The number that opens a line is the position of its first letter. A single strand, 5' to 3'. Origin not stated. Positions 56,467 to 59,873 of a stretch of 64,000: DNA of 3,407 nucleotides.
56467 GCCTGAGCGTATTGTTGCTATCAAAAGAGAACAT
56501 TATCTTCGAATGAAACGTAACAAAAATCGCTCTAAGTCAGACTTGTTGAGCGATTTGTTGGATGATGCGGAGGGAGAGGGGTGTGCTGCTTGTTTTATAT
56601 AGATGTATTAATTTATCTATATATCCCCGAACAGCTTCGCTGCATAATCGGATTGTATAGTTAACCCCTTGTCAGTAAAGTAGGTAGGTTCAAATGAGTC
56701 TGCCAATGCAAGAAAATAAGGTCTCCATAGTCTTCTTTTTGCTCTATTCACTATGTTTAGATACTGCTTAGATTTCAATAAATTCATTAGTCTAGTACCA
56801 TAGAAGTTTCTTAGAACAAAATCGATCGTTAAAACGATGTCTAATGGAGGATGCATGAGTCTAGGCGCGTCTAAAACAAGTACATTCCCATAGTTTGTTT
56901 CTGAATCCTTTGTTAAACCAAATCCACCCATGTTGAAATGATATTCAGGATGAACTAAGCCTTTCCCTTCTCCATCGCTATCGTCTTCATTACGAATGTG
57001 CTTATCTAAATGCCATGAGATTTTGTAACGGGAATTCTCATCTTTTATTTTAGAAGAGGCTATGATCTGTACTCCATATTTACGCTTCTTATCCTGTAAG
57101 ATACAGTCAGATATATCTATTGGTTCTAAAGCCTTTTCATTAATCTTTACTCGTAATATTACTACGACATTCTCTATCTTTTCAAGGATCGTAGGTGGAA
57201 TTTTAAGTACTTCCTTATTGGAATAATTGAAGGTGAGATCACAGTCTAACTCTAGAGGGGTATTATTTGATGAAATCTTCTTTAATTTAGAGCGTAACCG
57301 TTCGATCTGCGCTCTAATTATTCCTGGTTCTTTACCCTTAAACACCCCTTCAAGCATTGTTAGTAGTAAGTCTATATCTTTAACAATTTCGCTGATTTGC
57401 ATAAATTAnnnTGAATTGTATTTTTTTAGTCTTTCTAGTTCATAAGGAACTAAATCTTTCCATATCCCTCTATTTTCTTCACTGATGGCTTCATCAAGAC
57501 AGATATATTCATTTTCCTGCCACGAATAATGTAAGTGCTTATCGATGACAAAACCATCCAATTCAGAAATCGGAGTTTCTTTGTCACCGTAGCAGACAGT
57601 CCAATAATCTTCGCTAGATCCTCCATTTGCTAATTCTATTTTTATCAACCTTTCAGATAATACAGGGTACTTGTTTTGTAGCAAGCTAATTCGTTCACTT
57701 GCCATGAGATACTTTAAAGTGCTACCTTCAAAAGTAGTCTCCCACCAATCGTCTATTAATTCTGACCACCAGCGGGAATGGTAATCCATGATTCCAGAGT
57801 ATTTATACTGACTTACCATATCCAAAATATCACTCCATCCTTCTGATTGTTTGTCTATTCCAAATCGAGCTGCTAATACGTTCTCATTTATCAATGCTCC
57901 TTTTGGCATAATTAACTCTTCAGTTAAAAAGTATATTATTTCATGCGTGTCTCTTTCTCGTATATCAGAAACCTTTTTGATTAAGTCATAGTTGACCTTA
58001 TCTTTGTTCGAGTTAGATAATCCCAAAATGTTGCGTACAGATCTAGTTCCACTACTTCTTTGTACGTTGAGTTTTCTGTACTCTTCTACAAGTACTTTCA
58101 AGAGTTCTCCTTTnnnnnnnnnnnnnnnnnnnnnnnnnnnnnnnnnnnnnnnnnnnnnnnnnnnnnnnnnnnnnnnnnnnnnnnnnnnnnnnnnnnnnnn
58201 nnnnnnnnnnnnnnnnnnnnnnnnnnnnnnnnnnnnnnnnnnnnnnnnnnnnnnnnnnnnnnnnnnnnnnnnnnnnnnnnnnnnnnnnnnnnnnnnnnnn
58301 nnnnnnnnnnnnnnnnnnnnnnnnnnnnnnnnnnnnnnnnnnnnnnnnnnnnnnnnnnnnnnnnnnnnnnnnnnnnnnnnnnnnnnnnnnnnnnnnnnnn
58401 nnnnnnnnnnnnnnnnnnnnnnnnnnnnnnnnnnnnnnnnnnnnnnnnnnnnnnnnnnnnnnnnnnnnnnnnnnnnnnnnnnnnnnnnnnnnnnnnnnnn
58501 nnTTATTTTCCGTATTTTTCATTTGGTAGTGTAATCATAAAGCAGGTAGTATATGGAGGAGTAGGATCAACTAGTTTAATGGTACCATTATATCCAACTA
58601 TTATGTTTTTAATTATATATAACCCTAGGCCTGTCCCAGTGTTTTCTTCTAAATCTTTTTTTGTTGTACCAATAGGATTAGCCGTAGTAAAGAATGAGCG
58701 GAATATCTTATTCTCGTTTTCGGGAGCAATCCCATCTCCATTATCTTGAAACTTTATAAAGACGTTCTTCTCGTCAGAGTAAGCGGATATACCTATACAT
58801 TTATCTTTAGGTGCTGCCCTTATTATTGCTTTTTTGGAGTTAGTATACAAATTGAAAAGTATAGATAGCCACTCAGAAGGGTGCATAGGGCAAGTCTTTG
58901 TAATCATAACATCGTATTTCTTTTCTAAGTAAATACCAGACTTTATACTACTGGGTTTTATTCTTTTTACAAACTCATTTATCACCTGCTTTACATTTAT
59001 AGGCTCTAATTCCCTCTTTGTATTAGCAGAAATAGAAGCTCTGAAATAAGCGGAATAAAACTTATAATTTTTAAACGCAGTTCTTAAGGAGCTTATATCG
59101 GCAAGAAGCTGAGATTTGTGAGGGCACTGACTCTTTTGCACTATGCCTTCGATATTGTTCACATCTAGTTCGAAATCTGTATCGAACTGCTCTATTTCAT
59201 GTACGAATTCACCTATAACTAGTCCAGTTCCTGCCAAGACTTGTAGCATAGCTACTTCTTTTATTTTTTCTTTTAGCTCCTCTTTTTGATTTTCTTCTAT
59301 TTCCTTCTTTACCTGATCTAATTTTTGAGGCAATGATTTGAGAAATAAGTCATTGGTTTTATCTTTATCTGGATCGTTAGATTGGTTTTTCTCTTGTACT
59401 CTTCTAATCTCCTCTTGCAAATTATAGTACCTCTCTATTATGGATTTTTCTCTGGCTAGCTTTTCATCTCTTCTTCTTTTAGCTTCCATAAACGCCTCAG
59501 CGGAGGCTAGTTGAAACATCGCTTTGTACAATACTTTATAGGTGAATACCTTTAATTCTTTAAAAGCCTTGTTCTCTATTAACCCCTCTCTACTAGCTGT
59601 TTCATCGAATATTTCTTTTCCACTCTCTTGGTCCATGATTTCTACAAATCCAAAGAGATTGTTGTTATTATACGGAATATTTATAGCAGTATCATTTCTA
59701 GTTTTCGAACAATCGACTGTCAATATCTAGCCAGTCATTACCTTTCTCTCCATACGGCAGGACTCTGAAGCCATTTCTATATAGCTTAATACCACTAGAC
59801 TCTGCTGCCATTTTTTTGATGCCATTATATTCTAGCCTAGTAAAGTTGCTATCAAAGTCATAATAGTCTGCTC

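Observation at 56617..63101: Candidate undescribed system: SspE-like DUF262/DUF1524 gene co-operonic with a GHKL ATPase, a histidine-kinase core, a receiver-like protein and an orphan protein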

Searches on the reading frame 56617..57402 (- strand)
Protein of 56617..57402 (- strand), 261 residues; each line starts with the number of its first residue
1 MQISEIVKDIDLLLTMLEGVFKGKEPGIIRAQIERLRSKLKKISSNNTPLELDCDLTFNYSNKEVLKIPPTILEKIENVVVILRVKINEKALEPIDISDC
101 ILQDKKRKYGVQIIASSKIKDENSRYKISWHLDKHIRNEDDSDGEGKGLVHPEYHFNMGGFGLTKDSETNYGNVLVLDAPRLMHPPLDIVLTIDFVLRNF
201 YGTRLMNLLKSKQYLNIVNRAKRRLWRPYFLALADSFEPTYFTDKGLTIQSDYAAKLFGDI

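Call 4: search_protein_families(library=padloc, proteins=[window:56617-57402:-], max_evalue=0.01)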
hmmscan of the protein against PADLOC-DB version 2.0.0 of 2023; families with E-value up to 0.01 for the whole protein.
window:56617-57402:- (261 aa): 0 families

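Call 5: search_protein_families(library=pfam, proteins=[window:56617-57402:-], max_evalue=0.01)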
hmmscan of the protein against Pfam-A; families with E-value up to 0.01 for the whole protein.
window:56617-57402:- (261 aa): 0 families

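Call 6: search_protein_families(library=ncbifam, proteins=[window:56617-57402:-], max_evalue=0.01)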
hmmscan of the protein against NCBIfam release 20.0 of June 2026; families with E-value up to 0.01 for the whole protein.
window:56617-57402:- (261 aa): 0 families

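Call 14: find_homologous_proteins(query=window:56617-57402:-, max_evalue=0.001)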
Query window:56617-57402:- (261 aa): 34 proteins with E <= 0.001 among 658 candidates.
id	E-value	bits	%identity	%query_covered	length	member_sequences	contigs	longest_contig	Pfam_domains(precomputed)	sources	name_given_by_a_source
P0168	5.5e-170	581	100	100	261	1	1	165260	-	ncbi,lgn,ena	-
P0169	4.4e-72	261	49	98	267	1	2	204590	-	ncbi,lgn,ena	-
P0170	2.0e-71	258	48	99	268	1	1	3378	-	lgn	-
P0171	3.5e-71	258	46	100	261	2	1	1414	-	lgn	-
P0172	4.9e-69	251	46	98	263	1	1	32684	-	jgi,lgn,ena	-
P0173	1.7e-67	246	44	100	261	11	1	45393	-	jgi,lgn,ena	-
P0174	5.8e-67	244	45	98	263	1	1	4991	-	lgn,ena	-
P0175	2.8e-66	242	46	98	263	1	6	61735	-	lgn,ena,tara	tara:strand:- start:3733 stop:4524 length:792 start_codon:yes stop_codon:yes gene_type:complete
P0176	3.5e-66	241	46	99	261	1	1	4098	-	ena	-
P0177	1.6e-65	239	44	100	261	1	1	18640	-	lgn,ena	-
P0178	3.6e-65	238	45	98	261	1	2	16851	-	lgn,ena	-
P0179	2.0e-64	236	46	97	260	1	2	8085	-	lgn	-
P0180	2.3e-64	235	48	93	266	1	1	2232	-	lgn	-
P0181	3.5e-64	235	49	98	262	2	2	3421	-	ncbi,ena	-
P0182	9.7e-64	233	44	98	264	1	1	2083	-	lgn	-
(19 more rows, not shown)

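Call 34: predict_structure(alignment_id=A2)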
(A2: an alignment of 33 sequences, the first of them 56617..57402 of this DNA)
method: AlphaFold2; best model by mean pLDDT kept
length: 261 residues; sequences in the alignment: 33
mean_pLDDT: 76.5   pTM: 0.78
mean pLDDT of the five models: 76.5, 75.7, 75.5, 74.9, 74.6
residues with pLDDT >= 90: 85; 70-90: 94; 50-70: 48; < 50: 34
segments of 3 or more residues with pLDDT < 50: 131-139, 143-149, 153-164, 180-182
pLDDT, mean of each block of 10 residues (from residue 1): 92 92 69 91 80 87 70 80 88 90 81 75 60 45 46 45 52 56 73 87 84 97 93 90 91 81 52
secondary structure, 60 per line:
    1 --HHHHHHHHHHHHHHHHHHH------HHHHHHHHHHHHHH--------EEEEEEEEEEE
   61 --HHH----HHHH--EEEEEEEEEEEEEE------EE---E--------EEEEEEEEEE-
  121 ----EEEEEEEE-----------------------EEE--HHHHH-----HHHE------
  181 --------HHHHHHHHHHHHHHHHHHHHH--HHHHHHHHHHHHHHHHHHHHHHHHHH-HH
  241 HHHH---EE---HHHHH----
elements in order: H3-21 H28-41 E50-60 H70-73 E76-89 E110-119 E125-132 E156-158 H161-165 H189-209 H212-237 H239-244 H253-257

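Call 38: fold_search(model_id=the predicted structure, library=pdb)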
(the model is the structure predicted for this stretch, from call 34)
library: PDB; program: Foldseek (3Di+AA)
matches with E <= 10: 124; with E <= 0.001: 0
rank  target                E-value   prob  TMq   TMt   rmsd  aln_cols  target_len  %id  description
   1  8ony_A                4.2e-01  0.06  0.20  0.16  13.8       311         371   11  Human Methionine Aminopeptidase 2 at the 80S ribosome (released 2024-02-21)
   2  1dlh_A                1.0e+00  0.03  0.09  0.12  18.7       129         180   12  CRYSTAL STRUCTURE OF THE HUMAN CLASS II MHC PROTEIN HLA-DR1 COMPLEXED WITH AN INFLUENZA VIRUS PEPTIDE (released 1994-06-22)
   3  4qol_A                1.2e+00  0.05  0.16  0.10  15.3       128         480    7  Structure of Bacillus pumilus catalase (released 2015-02-25)
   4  4fzm                  1.2e+00  0.08  0.15  0.14   7.9        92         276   11  Crystal structure of the bacteriocin syringacin M from Pseudomonas syringae pv. tomato DC3000 (released 2012-10-03)
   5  3cfi_H                1.5e+00  0.06  0.14  0.21  13.3       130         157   14  Nanobody-aided structure determination of the EPSI:EPSJ pseudopilin heterdimer from Vibrio Vulnificus (released 2009-01-13)
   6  1m7s_A                1.6e+00  0.04  0.13  0.08  17.0       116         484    9  Crystal Structure Analysis of Catalase CatF of Pseudomonas syringae (released 2002-08-28)
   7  6pgm_A                1.8e+00  0.07  0.15  0.14  15.7       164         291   10  PirF geranyltransferase (released 2019-07-03)
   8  8w84_C                1.8e+00  0.02  0.09  0.12  18.6       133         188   12  HLA-DQ2.5-alpha2 gliadin peptide in complex with DQN0344AE02 (released 2023-11-08)
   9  3e99                  1.9e+00  0.04  0.17  0.26  10.4       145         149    7  Crystal structure of the beta subunit of the benzoate 1,2-dioxygenase (benb, bmaa0186) from burkholderia mallei atcc 233 (released 2008-09-16)
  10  6mbz_A                1.9e+00  0.04  0.14  0.07  19.8       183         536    9  Structure of Transcription Factor (released 2019-06-19)
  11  4cab_A                1.9e+00  0.03  0.15  0.09  10.7       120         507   10  The refined structure of catalase DR1998 from Deinococcus radiodurans at 2.6 A resolution (released 2014-07-09)
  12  6lyj_C                2.0e+00  0.04  0.13  0.23  10.6       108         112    6  The crystal structure of SAUGI/EBVUDG complex (released 2020-06-24)
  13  5aiw_MODEL_1_A        2.0e+00  0.02  0.11  0.19  14.4       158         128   11  NMR solution structure of the putative transfer protein TraH from Gram-positive conjugative plasmid pIP501 (released 2016-03-09)
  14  8abt_B                2.0e+00  0.01  0.09  0.10  14.4       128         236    9  Crystal structure of NaLdpA in complex with the product analog Resveratrol (released 2023-02-01)
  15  7lew_A                2.2e+00  0.03  0.14  0.21  15.6       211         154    8  Crystal structure of UBE2G2 in complex with the UBE2G2-binding region of AUP1 (released 2021-11-10)
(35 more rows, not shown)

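Call 52: search_protein_representatives(alignment_id=A2)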
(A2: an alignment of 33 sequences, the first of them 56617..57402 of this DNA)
Query: 33 sequences, 260 profile positions. Proteins with E-value up to 0.001 (for the whole library): 747; up to 1e-10: 515; up to 1e-30: 325. The best 150 are listed.
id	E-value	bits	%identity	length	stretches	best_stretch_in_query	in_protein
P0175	3.0e-101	354.9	-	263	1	1-258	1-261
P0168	3.0e-83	295.8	-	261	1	7-259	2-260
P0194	8.0e-76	271.5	-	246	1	7-258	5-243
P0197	3.6e-73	262.8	-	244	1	7-258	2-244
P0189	3.0e-70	253.3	-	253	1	8-259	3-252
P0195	7.2e-67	242.2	-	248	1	1-254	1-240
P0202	8.6e-64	232.1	-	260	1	12-258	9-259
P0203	1.3e-62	228.2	-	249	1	5-257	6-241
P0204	5.4e-62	226.2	-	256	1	4-251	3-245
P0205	1.9e-61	224.4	-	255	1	3-249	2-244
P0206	1.0e-60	222.0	-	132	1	129-258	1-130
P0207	1.3e-60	221.7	-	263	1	6-253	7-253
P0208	4.4e-60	220.0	-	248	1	1-256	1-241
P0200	1.2e-59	218.5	-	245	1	6-254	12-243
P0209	1.1e-58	215.4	-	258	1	8-259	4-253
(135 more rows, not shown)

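Call 67: search_solved_structures(query=A2, max_evalue=10, show_alignments=2)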
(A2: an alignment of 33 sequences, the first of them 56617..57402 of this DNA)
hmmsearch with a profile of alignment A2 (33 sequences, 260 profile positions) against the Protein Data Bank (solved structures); distinct sequences matched with E-value up to 10: 5.
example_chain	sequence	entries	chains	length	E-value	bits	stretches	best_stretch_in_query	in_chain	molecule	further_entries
7smj_A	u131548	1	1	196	0.0067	19.4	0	76-127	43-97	AI-designed TIM-barrel F2N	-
5nkz_D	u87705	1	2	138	0.081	15.8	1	92-149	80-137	Peroxin 22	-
5c3l_B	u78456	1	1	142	0.26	14.1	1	10-124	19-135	Nucleoporin Nup58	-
7wkk_I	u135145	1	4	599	4.5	10.1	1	11-126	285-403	MGC84997 protein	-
5ijn_G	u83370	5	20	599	6.2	9.6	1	11-126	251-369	NUCLEAR PORE COMPLEX PROTEIN NUP58 | Nucleoporin p58/p45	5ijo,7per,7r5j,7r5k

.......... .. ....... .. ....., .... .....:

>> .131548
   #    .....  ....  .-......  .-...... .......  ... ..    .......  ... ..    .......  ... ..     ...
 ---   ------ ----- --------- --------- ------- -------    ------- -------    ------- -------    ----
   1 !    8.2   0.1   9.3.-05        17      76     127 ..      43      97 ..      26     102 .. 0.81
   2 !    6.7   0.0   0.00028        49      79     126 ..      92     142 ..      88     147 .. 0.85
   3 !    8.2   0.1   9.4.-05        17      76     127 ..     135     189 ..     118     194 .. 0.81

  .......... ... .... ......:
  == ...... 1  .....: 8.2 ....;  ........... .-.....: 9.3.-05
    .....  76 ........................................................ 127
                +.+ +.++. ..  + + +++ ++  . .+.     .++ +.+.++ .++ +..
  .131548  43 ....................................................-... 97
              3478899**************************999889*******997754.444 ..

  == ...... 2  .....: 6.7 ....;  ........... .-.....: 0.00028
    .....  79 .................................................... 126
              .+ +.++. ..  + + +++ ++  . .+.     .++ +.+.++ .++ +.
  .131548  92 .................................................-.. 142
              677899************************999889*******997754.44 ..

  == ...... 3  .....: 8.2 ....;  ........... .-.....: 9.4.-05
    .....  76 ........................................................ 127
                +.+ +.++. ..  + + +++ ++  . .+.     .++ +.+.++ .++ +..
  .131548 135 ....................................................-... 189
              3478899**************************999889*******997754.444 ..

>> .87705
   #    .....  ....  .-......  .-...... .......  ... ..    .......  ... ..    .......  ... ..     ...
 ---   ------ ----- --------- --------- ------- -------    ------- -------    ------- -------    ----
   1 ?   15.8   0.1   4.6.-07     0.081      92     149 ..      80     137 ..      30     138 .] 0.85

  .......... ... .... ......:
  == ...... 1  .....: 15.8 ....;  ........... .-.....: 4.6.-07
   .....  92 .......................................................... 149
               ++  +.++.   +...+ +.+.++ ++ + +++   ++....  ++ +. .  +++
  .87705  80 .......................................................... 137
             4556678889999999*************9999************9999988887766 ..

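Call 85: search_protein_families(library=pfam, alignment_id=A2, max_evalue=1)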
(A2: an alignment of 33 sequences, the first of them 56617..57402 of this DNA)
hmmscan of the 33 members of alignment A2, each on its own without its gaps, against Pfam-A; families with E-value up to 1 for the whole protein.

A. member 1, window:56617-57402:- (261 aa): 1 family
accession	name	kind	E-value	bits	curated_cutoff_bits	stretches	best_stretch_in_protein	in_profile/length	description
PF18904.5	DUF5660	-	0.2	12.3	24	1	29-89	6-67/109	Domain of unknown function (DUF5660)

B. families by the number of members that match (of 33 scanned): 20 families
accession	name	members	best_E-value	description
PF14775.11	NYD-SP28_assoc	2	0.16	Sperm tail C-terminal domain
PF23067.1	MG280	1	0.026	Uncharacterised protein MG280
PF15966.10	F-box_4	1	0.05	F-box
PF11310.13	DUF3113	1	0.052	Protein of unknown function (DUF3113)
PF14760.11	Rnk_N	1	0.07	Rnk N-terminus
PF01320.23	Colicin_Pyocin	1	0.11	Colicin immunity protein / pyocin immunity protein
PF02649.19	GCHY-1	1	0.11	Type I GTP cyclohydrolase folE2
PF09182.16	PuR_N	1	0.11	Bacterial purine repressor, N-terminal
PF08745.17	PIN_5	1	0.12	PINc domain ribonuclease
PF20102.4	DUF6492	1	0.14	Family of unknown function (DUF6492)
PF22112.2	OmcA-like_N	1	0.15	OmcA-like N-terminal domain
PF23967.1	DUF7295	1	0.16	Family of unknown function (DUF7295)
PF23938.1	DUF7273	1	0.16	Domain of unknown function (DUF7273)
PF19084.5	DUF5775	1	0.18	Family of unknown function (DUF5775)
PF18904.5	DUF5660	1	0.2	Domain of unknown function (DUF5660)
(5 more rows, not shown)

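Call 98: fold_search(model_id=the predicted structure, library=viral)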
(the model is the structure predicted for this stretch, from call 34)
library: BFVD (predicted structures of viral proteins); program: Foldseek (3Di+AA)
matches with E <= 10: 285; with E <= 0.001: 0
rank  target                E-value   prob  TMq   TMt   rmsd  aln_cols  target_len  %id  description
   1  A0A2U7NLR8            8.5e-02  0.04  0.11  0.09  26.3       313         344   14  Uncharacterized protein [Pseudomonas phage PspYZU05]
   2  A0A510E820            2.2e-01  0.15  0.23  0.30  11.8       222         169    9  (no name in the UniProt tables at hand)
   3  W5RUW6                2.2e-01  0.04  0.12  0.06  26.7       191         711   12  (no name in the UniProt tables at hand)
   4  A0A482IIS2            2.6e-01  0.07  0.13  0.11  13.4       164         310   11  (no name in the UniProt tables at hand)
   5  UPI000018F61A         2.6e-01  0.04  0.14  0.14  20.7       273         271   12  (no name look-up for this kind of identifier)
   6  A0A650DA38            2.9e-01  0.12  0.17  0.19  20.6       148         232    6  (no name in the UniProt tables at hand)
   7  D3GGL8                4.4e-01  0.02  0.11  0.06  27.6       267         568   12  Putative non-structural transmembrane glycoprotein [Hapavirus ngaingan]
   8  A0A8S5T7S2            5.0e-01  0.14  0.17  0.31   9.2       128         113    7  Uncharacterized protein [Myoviridae sp. ctQQg4]
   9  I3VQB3                5.3e-01  0.02  0.13  0.14  22.2       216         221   12  B121.2 [miniopterid betaherpesvirus 1]
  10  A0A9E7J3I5            5.6e-01  0.11  0.13  0.34   8.4        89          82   11  (no name in the UniProt tables at hand)
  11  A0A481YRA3            5.6e-01  0.04  0.11  0.14  14.9       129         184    9  Uncharacterized protein [Pithovirus LCDPAC02]
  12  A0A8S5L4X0            6.3e-01  0.06  0.12  0.05  23.4       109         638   16  Maturation protein (Fragment) [ssRNA phage SRR7976325_15]
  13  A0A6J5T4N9            7.6e-01  0.13  0.15  0.27   8.3        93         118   11  Uncharacterized protein [uncultured Caudovirales phage]
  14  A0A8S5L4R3            7.6e-01  0.02  0.07  0.05  20.5       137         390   12  Maturation protein [ssRNA phage SRR6253161_2]
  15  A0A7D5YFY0            8.0e-01  0.06  0.18  0.12  16.6       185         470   14  Uncharacterized protein [Scale drop disease virus]
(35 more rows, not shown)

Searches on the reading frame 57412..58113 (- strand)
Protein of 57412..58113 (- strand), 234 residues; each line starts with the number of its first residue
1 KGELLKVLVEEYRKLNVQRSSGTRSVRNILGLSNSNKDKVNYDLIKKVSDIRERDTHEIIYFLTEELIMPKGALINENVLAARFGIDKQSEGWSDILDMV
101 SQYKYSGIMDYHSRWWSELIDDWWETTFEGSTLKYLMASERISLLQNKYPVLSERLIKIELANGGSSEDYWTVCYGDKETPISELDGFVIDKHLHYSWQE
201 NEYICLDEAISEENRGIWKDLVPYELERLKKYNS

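Call 66: search_solved_structures(query=A4, max_evalue=10, show_alignments=2)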
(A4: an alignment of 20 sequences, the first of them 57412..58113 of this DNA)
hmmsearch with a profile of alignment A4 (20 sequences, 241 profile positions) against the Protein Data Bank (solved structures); distinct sequences matched with E-value up to 10: 1.
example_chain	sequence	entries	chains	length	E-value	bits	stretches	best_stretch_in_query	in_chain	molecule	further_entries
4o5j_A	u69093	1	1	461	2.4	10.5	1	8-74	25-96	Uncharacterized protein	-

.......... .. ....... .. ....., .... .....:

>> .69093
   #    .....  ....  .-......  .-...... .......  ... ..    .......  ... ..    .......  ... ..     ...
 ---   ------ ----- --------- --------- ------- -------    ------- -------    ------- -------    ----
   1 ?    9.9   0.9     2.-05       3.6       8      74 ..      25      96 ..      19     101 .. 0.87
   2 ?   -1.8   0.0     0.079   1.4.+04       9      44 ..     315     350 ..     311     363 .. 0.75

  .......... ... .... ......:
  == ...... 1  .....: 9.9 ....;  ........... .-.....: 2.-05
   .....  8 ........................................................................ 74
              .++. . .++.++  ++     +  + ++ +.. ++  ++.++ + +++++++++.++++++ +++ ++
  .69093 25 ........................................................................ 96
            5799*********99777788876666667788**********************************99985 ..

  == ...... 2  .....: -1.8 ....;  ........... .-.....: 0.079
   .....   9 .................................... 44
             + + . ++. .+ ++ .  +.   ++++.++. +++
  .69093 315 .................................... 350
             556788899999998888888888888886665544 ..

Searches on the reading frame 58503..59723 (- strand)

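Call 4: search_protein_families(library=padloc, proteins=[window:58503-59723:-], max_evalue=0.01)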
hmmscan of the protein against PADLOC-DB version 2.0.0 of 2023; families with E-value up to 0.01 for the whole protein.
window:58503-59723:- (406 aa): 0 families

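Call 5: search_protein_families(library=pfam, proteins=[window:58503-59723:-], max_evalue=0.01)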
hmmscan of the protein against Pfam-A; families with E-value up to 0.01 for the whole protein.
window:58503-59723:- (406 aa): 2 families
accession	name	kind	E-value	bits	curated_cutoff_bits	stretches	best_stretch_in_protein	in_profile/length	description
PF02518.31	HATPase_c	-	1.2e-14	55.1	26.4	1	287-402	8-110/111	Histidine kinase-, DNA gyrase B-, and HSP90-like ATPase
PF14501.12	HATPase_c_5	-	0.00062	20.1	22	1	286-384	7-88/102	GHKL domain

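Call 6: search_protein_families(library=ncbifam, proteins=[window:58503-59723:-], max_evalue=0.01)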
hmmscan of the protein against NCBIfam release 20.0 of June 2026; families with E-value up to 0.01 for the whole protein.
window:58503-59723:- (406 aa): 70 families (the best 25 are shown)
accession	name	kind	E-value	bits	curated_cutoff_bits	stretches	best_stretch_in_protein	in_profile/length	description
NF008468.0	PRK11360.1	equivalog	1.7e-17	63.1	646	1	235-403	458-610/616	two-component system sensor histidine kinase AtoS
NF007688.0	PRK10364.1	equivalog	1.6e-16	60.2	479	1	236-402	304-452/460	two-component system sensor histidine kinase ZraS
NF046044.1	PnpS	equivalog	4e-15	55.7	400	1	234-400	237-390/390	two-component system histidine kinase PnpS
TIGR02966.1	phoR_proteo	equivalog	2.3e-12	46.6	334.2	1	234-384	181-319/333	phosphate regulon sensor histidine kinase PhoR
NF053855.1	HisKinPhoRBctds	equivalog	1e-11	44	500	1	238-383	432-566/583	two-component system sensor histidine kinase PhoR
NF008312.0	PRK11100.1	equivalog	4.1e-11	42.4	356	1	234-386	320-460/477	two-component system sensor histidine kinase CreC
NF007007.0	PRK09470.1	equivalog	4.7e-11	42.2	486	1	298-383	361-442/463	envelope stress sensor histidine kinase CpxA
TIGR02956.1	TMAO_torS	equivalog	9.7e-11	40.5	676.5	1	238-401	533-682/967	TMAO reductase system sensor histidine kinase/response regulator TorS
NF033091.0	HK_VanS_ACDEFG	equivalog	1.9e-10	40.4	400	1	299-400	200-293/293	vancomycin resistance histidine kinase VanS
NF012226.0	AdeS_HK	equivalog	2.2e-10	40.2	500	1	239-400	207-352/353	two-component sensor histidine kinase AdeS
NF045911.1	TCSHisKinNblS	equivalog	2.4e-10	39.4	1000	1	234-386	455-606/621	two-component system sensor histidine kinase NblS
NF047874.1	MASE3_PAS_HK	subfamily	2.8e-10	39.6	560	1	288-403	523-627/655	MASE3 domain-containing sensor histidine kinase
NF007004.0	PRK09467.1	equivalog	3.2e-10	39.4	415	1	233-385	288-421/440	two-component system sensor histidine kinase EnvZ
NF010411.0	PRK13837.1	equivalog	8.4e-10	37.3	647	1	232-402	510-676/828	two-component system VirA-like sensor kinase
NF033092.0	HK_WalK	equivalog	1.1e-09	37.4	725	1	236-400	441-593/594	cell wall metabolism sensor histidine kinase WalK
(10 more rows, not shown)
